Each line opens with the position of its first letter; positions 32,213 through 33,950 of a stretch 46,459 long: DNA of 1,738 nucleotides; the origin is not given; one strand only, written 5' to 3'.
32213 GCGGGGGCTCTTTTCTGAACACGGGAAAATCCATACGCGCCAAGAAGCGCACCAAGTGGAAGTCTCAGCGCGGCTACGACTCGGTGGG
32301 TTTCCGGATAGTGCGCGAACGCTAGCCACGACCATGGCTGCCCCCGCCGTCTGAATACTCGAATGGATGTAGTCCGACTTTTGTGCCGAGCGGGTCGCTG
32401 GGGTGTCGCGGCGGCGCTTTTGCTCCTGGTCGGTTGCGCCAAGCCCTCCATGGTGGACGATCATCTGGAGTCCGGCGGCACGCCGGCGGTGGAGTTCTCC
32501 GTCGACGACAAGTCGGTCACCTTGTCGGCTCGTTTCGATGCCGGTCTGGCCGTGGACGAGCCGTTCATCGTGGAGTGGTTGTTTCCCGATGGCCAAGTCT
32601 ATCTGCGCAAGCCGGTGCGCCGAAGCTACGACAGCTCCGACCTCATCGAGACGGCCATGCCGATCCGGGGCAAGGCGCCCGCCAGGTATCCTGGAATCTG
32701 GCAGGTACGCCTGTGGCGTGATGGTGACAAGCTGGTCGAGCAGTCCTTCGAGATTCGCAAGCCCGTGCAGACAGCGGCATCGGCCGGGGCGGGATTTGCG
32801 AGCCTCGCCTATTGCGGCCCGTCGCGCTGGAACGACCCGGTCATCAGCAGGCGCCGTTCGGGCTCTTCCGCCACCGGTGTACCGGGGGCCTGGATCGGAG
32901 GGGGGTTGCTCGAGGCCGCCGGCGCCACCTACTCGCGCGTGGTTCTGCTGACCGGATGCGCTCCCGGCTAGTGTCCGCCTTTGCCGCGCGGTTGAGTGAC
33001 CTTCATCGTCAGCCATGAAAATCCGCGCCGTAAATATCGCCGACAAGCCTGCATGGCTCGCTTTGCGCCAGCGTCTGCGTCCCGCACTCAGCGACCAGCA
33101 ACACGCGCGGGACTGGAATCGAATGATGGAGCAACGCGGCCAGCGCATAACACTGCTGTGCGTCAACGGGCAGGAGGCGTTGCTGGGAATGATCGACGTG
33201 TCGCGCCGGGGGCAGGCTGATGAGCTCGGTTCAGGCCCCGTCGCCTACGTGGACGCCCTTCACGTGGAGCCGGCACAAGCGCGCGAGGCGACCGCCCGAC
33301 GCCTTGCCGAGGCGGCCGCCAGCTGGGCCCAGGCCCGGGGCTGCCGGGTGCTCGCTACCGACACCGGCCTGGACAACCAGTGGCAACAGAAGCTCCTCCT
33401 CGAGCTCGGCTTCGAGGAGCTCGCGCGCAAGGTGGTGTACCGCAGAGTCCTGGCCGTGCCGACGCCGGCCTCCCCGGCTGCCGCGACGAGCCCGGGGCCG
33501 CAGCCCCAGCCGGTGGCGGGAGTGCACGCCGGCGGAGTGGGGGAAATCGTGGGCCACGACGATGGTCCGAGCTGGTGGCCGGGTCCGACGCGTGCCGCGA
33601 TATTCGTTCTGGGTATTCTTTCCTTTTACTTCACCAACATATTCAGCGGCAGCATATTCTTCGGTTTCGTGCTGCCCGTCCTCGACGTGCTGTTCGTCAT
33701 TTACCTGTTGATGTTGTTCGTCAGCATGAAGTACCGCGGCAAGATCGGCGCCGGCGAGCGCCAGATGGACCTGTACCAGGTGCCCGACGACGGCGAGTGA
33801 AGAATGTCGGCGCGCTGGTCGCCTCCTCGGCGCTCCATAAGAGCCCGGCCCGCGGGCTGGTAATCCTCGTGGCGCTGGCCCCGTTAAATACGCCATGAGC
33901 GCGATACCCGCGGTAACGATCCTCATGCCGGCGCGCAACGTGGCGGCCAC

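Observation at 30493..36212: Kinase/phosphatase pair with unusual sensor fusions converging on a lipoprotein, membrane-GNAT and GT2 cassette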

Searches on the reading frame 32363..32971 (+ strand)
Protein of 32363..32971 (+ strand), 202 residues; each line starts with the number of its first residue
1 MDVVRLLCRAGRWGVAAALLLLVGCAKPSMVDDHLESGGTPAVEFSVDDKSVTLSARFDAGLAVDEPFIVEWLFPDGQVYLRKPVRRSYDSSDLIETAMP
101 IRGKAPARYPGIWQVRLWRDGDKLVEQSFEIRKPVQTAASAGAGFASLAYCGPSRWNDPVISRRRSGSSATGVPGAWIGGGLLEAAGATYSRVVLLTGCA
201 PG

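Call 3: search_protein_families(library=pfam, proteins=[window:32363-32971:+], max_evalue=0.01)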
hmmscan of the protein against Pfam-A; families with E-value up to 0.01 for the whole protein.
window:32363-32971:+ (202 aa): 0 families

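Call 4: search_protein_families(library=ncbifam, proteins=[window:32363-32971:+], max_evalue=0.01)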
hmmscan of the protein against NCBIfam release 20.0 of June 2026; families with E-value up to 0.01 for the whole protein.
window:32363-32971:+ (202 aa): 0 families

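Call 33: find_homologous_proteins(query=window:32363-32971:+, max_evalue=0.001)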
Query window:32363-32971:+ (202 aa): 86 proteins with E <= 0.001 among 1487 candidates.
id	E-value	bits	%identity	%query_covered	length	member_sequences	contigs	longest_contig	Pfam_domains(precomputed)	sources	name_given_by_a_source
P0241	2.3e-128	444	99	100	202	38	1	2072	-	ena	-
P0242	2.0e-114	399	90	100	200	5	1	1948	-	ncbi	-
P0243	1.0e-113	396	88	100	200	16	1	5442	-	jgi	jgi:hypothetical protein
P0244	4.2e-113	394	88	100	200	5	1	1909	-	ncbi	-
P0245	1.3e-111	389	87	100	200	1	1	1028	-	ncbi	-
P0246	3.8e-111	388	85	100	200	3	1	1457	-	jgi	-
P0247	1.5e-109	383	86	100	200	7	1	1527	-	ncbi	-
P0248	2.6e-108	379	84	100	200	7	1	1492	-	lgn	-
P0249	5.6e-108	377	83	100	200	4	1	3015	-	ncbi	-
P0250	3.9e-107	375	86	100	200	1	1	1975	-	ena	-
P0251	4.6e-107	374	82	100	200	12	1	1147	-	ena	-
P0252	6.6e-106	371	81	100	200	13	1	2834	-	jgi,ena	-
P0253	1.4e-105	370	82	100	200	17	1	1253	-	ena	-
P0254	2.0e-103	363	81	100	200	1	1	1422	-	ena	-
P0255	1.8e-98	346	75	100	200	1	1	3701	-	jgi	jgi:hypothetical protein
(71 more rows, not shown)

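Call 48: predict_structure(alignment_id=A3)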
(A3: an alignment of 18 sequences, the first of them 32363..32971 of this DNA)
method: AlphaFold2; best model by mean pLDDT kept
length: 202 residues; sequences in the alignment: 18
mean_pLDDT: 70.1   pTM: 0.53
mean pLDDT of the five models: 70.1, 67.6, 67.2, 65.6, 63.4
residues with pLDDT >= 90: 74; 70-90: 26; 50-70: 46; < 50: 56
segments of 3 or more residues with pLDDT < 50: 24-37, 151-177, 189-202
pLDDT, mean of each block of 10 residues (from residue 1): 62 66 48 50 90 93 92 96 94 94 81 96 95 78 62 45 37 41 54 34 33
secondary structure, 60 per line:
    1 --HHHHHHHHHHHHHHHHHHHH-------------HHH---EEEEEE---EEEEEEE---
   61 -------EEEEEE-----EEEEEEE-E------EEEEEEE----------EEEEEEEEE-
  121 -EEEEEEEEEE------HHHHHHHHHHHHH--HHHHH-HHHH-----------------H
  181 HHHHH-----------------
elements in order: H3-22 E42-47 E51-57 E68-73 E79-85 E94-100 E111-119 E122-131 H138-150 H153-157 H159-162 H180-185

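Call 53: fold_search(model_id=the predicted structure, library=pdb)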
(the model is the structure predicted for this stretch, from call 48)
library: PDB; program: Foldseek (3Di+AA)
matches with E <= 10: 1974; with E <= 0.001: 22
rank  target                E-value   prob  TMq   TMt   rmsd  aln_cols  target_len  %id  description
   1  6oe6_A                1.5e-05  1.00  0.35  0.53   3.0        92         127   23  Structure of a Uncharacterized protein from Leptospira interrogans serogroup Icterohaemorrhagiae serovar Copenhageni ( (released 2019-04-17)
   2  6oe6_B                4.5e-05  1.00  0.34  0.59   2.7        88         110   23  Structure of a Uncharacterized protein from Leptospira interrogans serogroup Icterohaemorrhagiae serovar Copenhageni ( (released 2019-04-17)
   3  8aif_C                1.6e-04  1.00  0.35  0.56   4.5       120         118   11  TapA acts as specific chaperone in TasA non-amyloid filament formation (released 2023-04-12)
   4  6hqc                  1.7e-04  1.00  0.36  0.58   4.3       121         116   10  Structural investigation of the TasA anchoring protein TapA from Bacillus subtilis (released 2019-10-09)
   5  8jqt_A                2.0e-04  1.00  0.26  0.21   6.7       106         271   22  Crystal structure of U03-GPAKGIEYD (released 2024-06-19)
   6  2x42                  2.1e-04  1.00  0.32  0.11   5.5       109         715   16  Structure of beta-glucosidase 3B from Thermotoga neapolitana in complex with alpha-D-glucose (released 2010-02-09)
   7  8aif_A                2.7e-04  1.00  0.35  0.56   4.5       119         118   12  TapA acts as specific chaperone in TasA non-amyloid filament formation (released 2023-04-12)
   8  1yc8_A                3.2e-04  0.99  0.24  0.34   6.8       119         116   11  cAbAn33- Y37V/E44G/R45L triple mutant (released 2005-06-14)
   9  6x00_A                4.3e-04  0.99  0.24  0.19   7.1       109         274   13  Structure of DbNA(11) peptides bound to H-2Db MHC-I (released 2020-09-16)
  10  8aif_B                4.5e-04  1.00  0.36  0.57   4.3       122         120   11  TapA acts as specific chaperone in TasA non-amyloid filament formation (released 2023-04-12)
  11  8kcv_A                5.1e-04  1.00  0.26  0.21   6.6       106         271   22  Crystal structure of UDA01-CAAMDDFQL (released 2024-08-14)
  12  6sws_A                5.4e-04  1.00  0.29  0.47  10.9       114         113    8  The DBB dimerization domain of B-cell adaptor for PI3K (BCAP) is required for down regulation of inflammatory signalli (released 2020-02-19)
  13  8ges_B                5.4e-04  1.00  0.23  0.10   7.7       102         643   12  R. hominis 2 beta-glucuronidase bound to UNC10201652-glucuronide (released 2024-02-14)
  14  8q00_A                5.7e-04  1.00  0.30  0.22  10.2       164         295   16  TssM-Ub-PA complex - A USP-like DUB from B. pseudomallei (193-430) reacted with Ub-PA (released 2023-12-13)
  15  6mvg_C                5.7e-04  1.00  0.23  0.10   7.4        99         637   16  Crystal structure of FMN-binding beta-glucuronidase from Ruminococcus gnavus (released 2019-01-30)
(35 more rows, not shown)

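Call 54: search_protein_families(library=padloc, proteins=[window:32363-32971:+], max_evalue=0.001)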
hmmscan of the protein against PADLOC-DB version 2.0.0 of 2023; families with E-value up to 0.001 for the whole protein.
window:32363-32971:+ (202 aa): 0 families

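Call 85: search_protein_representatives(alignment_id=A3)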
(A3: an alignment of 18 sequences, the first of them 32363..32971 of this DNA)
Query: 18 sequences, 200 profile positions. Proteins with E-value up to 0.001 (for the whole library): 233; up to 1e-10: 73; up to 1e-30: 8. The best 150 are listed.
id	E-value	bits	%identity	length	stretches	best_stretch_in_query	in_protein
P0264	1.3e-99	348.1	-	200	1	1-200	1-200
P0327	3.0e-53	196.7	-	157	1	1-133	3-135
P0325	1.6e-49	184.5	-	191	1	88-200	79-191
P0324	3.2e-49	183.5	-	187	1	1-120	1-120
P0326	1.8e-46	174.6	-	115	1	91-200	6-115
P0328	2.2e-40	154.7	-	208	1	9-198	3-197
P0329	3.2e-38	147.6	-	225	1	10-199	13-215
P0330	1.1e-32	129.6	-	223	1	13-199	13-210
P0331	1.4e-30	122.7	-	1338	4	53-133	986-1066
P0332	1.0e-27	113.4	-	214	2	9-141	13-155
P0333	1.3e-26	109.7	-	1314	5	60-135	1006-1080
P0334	7.7e-26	107.2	-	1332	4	58-134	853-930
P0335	5.7e-24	101.1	-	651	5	39-136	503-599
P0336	4.1e-23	98.3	-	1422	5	57-141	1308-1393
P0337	7.8e-23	97.4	-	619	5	38-138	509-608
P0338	3.9e-21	91.8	-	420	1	13-134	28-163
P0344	3.2e-19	85.6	-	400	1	8-133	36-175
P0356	1.7e-15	73.4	-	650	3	35-134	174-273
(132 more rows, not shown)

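Call 86: search_protein_families(library=pfam, proteins=[P0331, P0335, P0338, P0344, P0336, P0356], max_evalue=0.001)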
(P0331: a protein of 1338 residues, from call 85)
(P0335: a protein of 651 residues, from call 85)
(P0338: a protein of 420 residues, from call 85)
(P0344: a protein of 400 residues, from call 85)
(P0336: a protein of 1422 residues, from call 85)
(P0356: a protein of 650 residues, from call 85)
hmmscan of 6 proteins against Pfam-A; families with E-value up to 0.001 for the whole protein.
P0331 (1338 aa): 8 families
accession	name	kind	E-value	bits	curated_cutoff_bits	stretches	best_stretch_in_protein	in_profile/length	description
PF18911.6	PKD_4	-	1.8e-17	63.6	27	1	543-604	22-83/85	PKD domain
PF00801.26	PKD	-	8.1e-15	55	23.5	1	541-599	13-75/80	PKD domain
PF19081.6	Ig_7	-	1e-08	35.7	27.3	1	1243-1326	4-82/84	Ig-like domain CHU_C associated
PF13004.13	BACON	-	1.5e-06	28.5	25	1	1184-1235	2-60/61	Putative binding domain, N-terminal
PF13927.12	Ig_3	-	4.7e-05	24.2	30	1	1243-1304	2-70/78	Immunoglobulin domain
PF05547.17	Peptidase_M6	-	0.00024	20.9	22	1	250-350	153-261/294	Immune inhibitor A peptidase M6, catalytic domain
PF07679.22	I-set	-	0.00047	20.6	23.7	0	1243-1281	1-39/90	Immunoglobulin I-set domain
PF07193.17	DUF1408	-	0.00088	19.4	27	0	997-1014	33-50/75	Protein of unknown function (DUF1408)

P0335 (651 aa): 1 family
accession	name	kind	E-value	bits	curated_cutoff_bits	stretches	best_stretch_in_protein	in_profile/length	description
PF11141.13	DUF2914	-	0.00054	20.1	23.6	0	119-142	38-62/62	Protein of unknown function (DUF2914)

P0338 (420 aa): 0 families

P0344 (400 aa): 0 families

P0336 (1422 aa): 3 families
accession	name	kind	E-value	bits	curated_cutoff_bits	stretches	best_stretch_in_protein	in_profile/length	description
PF00082.27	Peptidase_S8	-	1e-45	156.7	21.8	1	199-470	2-282/288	Subtilase family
PF01835.25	MG2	-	2e-06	28.5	32.8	0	968-1035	31-94/96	MG2 domain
PF19190.6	BACON_2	-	0.00014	22.2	25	1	712-796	2-89/94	Viral BACON domain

P0356 (650 aa): 0 families

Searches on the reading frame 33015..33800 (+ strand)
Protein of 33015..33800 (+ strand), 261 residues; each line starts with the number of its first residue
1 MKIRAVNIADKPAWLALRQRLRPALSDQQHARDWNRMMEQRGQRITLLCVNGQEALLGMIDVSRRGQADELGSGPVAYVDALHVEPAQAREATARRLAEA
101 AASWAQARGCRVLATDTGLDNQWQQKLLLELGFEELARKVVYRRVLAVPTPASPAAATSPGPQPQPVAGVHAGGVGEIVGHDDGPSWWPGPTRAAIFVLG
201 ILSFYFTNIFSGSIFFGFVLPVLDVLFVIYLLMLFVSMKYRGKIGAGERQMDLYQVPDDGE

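Call 3: search_protein_families(library=pfam, proteins=[window:33015-33800:+], max_evalue=0.01)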
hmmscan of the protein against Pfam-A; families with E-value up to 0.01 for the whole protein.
window:33015-33800:+ (261 aa): 3 families
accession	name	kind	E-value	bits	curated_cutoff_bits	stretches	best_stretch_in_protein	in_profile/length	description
PF00583.31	Acetyltransf_1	-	2.2e-10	41.3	20.7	1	32-133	20-116/116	Acetyltransferase (GNAT) family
PF13508.13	Acetyltransf_7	-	0.00076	20.2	27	0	54-135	12-84/84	Acetyltransferase (GNAT) domain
PF13673.13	Acetyltransf_10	-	0.0089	16.4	23.6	0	31-108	19-83/128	Acetyltransferase (GNAT) domain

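Call 4: search_protein_families(library=ncbifam, proteins=[window:33015-33800:+], max_evalue=0.01)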
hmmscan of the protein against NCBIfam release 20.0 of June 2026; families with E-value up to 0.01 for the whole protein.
window:33015-33800:+ (261 aa): 21 families
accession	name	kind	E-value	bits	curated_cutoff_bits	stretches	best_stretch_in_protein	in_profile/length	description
NF038102.1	AAC_6p_III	exception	4.4e-24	85.4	305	1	2-147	9-155/156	tobramycin N-acetyltransferase AAC(6')-III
NF043067.1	AAC_6p_group_E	equivalog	1.2e-22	80.3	140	1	9-144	4-138/140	aminoglycoside 6'-N-acetyltransferase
NF000140.3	AAC_6p_Salmo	exception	2e-17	63.9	270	1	1-144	1-143/145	cryptic aminoglycoside N-acetyltransferase AAC(6')-Iy/Iaa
NF000158.2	AAC_6p_Il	exception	1.5e-16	60.7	270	1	3-145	7-151/152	aminoglycoside N-acetyltransferase AAC(6')-Il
NF000110.2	AAC_6p_If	exception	1.8e-16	60.5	300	1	12-147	7-143/144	aminoglycoside N-acetyltransferase AAC(6')-If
NF000224.3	AAC_6p_Acine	exception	3.6e-15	56.2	225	1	1-142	1-140/146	AAC(6')-Ighjkrstuvwx family aminoglycoside N-acetyltransferase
NF033076.0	AAC_6p_Yersi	exception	2.1e-14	54.1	290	1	8-144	6-140/140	aminoglycoside 6'-N-acetyltransferase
NF000021.4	AAC_6p_Serra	exception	2.1e-14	53.5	310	1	12-146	11-145/146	aminoglycoside 6'-N-acetyltransferase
NF033374.6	AAC_6p_Id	exception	1.9e-13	50.7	320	1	3-147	2-147/149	aminoglycoside N-acetyltransferase AAC(6')-Id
NF033130.1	AAC_6p_A48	exception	3.1e-13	49.8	300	1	7-147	6-147/147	AacA48 family aminoglycoside 6'-N-acetyltransferase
NF033075.0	AAC_6p_Steno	equivalog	5.2e-11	42.9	290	1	3-146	4-145/148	aminoglycoside 6'-N-acetyltransferase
NF000497.1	AAC_6p_Iak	exception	9.5e-10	38.7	325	1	3-145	8-148/153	aminoglycoside N-acetyltransferase AAC(6')-Iak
NF000138.1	AAC_6p_Iz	exception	5.7e-09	36.3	320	1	3-145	8-148/153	aminoglycoside N-acetyltransferase AAC(6')-Iz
NF000123.2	AAC_6p_A34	exception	1.7e-07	31.2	300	1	2-117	4-118/146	aminoglycoside 6'-N-acetyltransferase AacA34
NF000050.2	AAC_6p_A29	exception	1e-06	28.5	250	1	1-117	1-116/131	aminoglycoside 6'-N-acetyltransferase AAC(6')-29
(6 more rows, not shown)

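Call 54: search_protein_families(library=padloc, proteins=[window:33015-33800:+], max_evalue=0.001)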
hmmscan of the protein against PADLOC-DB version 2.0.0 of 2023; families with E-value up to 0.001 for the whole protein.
window:33015-33800:+ (261 aa): 0 families

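Call 79: search_solved_structures(query=window:33015-33800:+, max_evalue=0.001)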
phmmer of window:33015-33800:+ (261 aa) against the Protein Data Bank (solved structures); distinct sequences matched with E-value up to 0.001: 4.
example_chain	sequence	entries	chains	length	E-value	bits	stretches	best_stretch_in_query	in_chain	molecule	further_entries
1s3z_A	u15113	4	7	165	8.9e-15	58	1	1-144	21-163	aminoglycoside 6'-N-acetyltransferase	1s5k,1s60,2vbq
4e8o_A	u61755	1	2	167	6.6e-12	48.6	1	5-144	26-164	Aac(6')-Ih protein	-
4evy_A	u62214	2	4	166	5.7e-11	45.5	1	2-142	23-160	Aminoglycoside N(6')-acetyltransferase type 1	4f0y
9cr5_A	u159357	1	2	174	0.00032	23.4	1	78-147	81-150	Acetyltransferase PA2271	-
